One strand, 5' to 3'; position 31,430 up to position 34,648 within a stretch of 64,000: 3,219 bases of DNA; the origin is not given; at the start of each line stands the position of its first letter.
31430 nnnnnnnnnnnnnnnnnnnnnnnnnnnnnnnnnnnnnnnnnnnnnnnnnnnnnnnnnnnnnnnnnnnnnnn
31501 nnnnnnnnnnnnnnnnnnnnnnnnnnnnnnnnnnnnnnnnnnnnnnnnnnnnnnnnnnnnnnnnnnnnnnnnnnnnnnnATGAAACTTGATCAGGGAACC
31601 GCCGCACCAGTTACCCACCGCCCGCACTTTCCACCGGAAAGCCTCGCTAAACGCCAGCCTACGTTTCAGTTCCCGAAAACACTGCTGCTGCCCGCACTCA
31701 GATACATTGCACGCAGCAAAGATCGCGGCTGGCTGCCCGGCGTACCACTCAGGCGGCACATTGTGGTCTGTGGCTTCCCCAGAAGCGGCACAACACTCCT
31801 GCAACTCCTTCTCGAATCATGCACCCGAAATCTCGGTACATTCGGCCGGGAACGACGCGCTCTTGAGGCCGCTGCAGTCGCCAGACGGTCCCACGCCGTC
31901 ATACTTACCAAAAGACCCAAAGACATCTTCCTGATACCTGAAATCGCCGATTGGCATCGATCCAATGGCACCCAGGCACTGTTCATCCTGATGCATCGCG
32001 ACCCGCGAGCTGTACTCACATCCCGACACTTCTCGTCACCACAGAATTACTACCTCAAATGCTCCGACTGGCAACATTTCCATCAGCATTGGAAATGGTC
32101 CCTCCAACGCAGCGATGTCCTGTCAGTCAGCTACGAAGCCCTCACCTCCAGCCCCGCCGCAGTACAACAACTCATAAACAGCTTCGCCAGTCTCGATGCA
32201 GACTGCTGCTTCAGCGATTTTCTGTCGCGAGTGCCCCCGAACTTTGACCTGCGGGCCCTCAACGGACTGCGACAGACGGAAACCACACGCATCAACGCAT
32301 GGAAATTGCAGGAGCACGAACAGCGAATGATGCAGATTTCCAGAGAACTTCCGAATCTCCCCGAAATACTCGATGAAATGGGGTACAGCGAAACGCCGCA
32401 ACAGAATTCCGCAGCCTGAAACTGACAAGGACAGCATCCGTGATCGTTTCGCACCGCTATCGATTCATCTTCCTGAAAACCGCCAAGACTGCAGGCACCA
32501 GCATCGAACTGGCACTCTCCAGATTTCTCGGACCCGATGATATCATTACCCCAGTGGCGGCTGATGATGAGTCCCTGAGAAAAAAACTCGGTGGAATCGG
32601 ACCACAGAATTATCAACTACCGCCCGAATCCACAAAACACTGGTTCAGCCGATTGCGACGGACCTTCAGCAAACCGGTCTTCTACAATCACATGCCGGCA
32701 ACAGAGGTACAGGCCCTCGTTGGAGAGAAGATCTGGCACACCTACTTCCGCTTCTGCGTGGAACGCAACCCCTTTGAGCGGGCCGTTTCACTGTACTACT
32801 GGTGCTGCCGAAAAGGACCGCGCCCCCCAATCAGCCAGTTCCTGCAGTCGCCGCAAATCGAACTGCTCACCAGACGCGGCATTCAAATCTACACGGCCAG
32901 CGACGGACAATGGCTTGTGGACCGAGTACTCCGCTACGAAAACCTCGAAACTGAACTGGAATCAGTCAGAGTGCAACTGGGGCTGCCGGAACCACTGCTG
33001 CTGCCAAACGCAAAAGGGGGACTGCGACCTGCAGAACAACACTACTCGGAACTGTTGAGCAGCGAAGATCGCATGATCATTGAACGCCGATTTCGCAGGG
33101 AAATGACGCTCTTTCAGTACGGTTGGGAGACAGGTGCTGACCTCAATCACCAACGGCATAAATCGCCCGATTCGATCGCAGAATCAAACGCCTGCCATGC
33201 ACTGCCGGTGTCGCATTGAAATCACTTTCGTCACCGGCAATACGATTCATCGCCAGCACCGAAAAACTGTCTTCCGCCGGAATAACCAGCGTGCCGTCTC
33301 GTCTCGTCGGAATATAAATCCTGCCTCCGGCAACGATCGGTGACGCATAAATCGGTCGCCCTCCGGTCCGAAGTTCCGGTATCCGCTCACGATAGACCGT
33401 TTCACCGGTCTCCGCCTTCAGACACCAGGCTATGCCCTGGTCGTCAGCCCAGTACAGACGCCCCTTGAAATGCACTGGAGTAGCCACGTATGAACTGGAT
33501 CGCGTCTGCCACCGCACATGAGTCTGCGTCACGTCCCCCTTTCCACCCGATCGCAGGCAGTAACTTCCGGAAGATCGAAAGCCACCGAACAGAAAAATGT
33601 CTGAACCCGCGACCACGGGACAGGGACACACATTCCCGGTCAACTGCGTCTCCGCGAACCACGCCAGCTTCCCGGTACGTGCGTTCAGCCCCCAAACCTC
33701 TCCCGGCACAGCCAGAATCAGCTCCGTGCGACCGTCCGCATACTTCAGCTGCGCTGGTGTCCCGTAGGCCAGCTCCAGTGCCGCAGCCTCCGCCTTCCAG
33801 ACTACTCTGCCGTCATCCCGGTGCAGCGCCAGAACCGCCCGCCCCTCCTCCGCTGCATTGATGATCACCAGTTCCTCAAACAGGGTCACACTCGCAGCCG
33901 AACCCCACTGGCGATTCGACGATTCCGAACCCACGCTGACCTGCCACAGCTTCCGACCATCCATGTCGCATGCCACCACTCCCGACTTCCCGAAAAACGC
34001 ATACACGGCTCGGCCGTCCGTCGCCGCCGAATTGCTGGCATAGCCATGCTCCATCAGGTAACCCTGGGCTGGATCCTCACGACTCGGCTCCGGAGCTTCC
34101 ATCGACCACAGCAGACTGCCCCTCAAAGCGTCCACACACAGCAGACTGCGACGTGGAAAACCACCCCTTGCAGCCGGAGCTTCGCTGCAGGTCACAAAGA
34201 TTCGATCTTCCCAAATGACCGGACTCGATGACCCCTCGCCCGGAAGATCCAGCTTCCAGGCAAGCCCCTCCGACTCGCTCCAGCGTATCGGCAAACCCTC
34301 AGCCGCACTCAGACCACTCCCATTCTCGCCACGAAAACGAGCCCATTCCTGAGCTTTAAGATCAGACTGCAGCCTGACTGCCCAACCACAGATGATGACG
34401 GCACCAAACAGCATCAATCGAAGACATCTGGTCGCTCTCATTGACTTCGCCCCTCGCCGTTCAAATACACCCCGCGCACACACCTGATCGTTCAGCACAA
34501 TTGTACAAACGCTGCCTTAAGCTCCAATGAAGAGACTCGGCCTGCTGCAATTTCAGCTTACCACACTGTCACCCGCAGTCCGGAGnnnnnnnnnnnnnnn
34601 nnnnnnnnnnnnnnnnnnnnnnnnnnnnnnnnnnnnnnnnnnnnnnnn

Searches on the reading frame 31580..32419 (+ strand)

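Call 55: search_protein_families(library=pfam, proteins=[window:31580-32419:+], max_evalue=0.01)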
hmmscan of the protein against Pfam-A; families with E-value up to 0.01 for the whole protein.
window:31580-32419:+ (279 aa): 2 families
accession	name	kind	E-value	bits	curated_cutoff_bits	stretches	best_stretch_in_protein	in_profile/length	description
PF13469.12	Sulfotransfer_3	-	2.2e-11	44.9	27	2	94-206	90-213/216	Sulfotransferase family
PF00685.33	Sulfotransfer_1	-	1.1e-06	28.7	22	0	59-82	2-25/255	Sulfotransferase domain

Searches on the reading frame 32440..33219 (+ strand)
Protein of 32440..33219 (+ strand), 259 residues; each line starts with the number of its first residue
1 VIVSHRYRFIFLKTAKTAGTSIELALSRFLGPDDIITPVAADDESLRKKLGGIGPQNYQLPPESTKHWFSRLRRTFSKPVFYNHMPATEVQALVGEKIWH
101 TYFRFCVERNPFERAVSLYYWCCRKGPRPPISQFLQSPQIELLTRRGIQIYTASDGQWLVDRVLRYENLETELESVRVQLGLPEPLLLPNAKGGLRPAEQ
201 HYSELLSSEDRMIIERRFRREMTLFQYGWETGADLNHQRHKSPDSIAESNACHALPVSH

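Call 55: search_protein_families(library=pfam, proteins=[window:32440-33219:+], max_evalue=0.01)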
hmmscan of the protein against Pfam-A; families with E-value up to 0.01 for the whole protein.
window:32440-33219:+ (259 aa): 1 family
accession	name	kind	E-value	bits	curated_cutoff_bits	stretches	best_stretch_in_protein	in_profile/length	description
PF03567.20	Sulfotransfer_2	-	2.8e-11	44.5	22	1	1-227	3-251/252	Sulfotransferase family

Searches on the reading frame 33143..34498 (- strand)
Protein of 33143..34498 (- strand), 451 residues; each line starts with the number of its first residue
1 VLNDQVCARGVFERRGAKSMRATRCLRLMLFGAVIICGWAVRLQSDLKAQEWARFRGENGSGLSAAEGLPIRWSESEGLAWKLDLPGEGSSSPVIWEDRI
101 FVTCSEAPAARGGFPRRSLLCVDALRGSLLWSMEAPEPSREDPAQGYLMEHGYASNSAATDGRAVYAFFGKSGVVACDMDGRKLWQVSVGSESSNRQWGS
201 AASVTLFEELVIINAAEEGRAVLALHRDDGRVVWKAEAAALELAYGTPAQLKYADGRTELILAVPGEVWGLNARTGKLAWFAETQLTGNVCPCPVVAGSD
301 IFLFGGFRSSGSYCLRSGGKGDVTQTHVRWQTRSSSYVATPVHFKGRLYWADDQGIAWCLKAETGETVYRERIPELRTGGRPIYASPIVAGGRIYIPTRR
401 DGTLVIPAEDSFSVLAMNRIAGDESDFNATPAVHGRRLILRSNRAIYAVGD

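Call 55: search_protein_families(library=pfam, proteins=[window:33143-34498:-], max_evalue=0.01)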
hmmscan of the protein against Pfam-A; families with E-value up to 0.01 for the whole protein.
window:33143-34498:- (451 aa): 3 families
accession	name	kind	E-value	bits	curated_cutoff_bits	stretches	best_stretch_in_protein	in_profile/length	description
PF13360.13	PQQ_2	-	3.8e-26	92.6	27.6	3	119-368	5-230/233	Outer membrane protein assembly factor BamB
PF13570.13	Beta-prop_ACSF4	-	4.9e-13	49.6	133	2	200-401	137-322/329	Beta-alanine-activating enzyme, beta-propeller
PF01011.28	PQQ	-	0.00011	21.5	26.7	0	331-371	43-83/595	Glucose/ethanol/alcohol dehydrogenase, beta-propeller domain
